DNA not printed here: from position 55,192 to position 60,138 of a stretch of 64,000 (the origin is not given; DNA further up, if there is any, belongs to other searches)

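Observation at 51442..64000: One coupled gene train joining two unknown proteins, a Druantia-III-like pair and a type III-like R-M: candidate composite defence system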

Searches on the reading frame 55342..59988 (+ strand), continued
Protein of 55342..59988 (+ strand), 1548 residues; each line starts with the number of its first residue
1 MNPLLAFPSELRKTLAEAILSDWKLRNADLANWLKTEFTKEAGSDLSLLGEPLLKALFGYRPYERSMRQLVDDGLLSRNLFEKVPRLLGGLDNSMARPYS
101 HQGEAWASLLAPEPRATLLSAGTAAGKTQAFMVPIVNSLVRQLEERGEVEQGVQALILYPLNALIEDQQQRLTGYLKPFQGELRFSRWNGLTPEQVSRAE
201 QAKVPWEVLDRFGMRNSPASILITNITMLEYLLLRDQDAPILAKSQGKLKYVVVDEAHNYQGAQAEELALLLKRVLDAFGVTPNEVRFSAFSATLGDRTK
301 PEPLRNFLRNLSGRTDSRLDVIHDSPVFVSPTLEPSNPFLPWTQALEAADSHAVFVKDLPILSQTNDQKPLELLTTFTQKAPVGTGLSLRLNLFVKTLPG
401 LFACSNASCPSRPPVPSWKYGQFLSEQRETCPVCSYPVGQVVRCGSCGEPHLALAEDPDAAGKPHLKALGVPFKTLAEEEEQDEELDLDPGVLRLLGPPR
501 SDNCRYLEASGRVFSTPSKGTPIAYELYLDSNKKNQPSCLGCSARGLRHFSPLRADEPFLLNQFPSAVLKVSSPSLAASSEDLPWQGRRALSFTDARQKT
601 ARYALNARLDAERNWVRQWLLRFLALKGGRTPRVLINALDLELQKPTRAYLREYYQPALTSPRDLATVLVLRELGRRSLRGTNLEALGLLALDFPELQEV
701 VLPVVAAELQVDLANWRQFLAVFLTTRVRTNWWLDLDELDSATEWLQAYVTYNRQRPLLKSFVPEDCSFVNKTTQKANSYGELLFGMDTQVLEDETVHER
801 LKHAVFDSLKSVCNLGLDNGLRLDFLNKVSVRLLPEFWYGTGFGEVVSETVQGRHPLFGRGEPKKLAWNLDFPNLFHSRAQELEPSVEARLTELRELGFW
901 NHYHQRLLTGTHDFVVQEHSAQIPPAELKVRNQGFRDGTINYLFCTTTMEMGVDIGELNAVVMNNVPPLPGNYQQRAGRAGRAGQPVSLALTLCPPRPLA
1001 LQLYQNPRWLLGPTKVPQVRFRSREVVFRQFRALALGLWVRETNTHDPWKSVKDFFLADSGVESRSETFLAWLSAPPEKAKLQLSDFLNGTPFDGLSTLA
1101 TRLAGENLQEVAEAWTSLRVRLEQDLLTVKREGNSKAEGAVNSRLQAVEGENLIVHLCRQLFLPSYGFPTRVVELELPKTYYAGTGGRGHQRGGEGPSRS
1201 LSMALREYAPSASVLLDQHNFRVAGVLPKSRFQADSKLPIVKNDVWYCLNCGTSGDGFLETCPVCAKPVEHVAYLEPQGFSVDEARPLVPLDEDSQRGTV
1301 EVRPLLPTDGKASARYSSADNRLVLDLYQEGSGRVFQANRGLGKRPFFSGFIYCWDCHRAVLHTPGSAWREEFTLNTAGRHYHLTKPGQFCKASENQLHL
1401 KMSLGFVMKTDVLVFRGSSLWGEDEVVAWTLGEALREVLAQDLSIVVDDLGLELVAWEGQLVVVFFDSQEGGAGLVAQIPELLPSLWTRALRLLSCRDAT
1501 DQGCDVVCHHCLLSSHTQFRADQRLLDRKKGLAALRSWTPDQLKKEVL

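Call 135: find_related_loci(query=A8, collection=viral_contigs, flank=10000)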
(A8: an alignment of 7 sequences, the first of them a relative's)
Query A8 (119 aa) in viral_contigs; peptide patterns used: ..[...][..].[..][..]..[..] (x = any residue, [..] = any of these).
8 stretches matched a pattern; 1 encode a relative of the query (tblastn E <= 1e-3); 1 distinct loci.
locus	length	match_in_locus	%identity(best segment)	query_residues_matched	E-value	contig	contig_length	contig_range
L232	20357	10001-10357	100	1-119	2e-80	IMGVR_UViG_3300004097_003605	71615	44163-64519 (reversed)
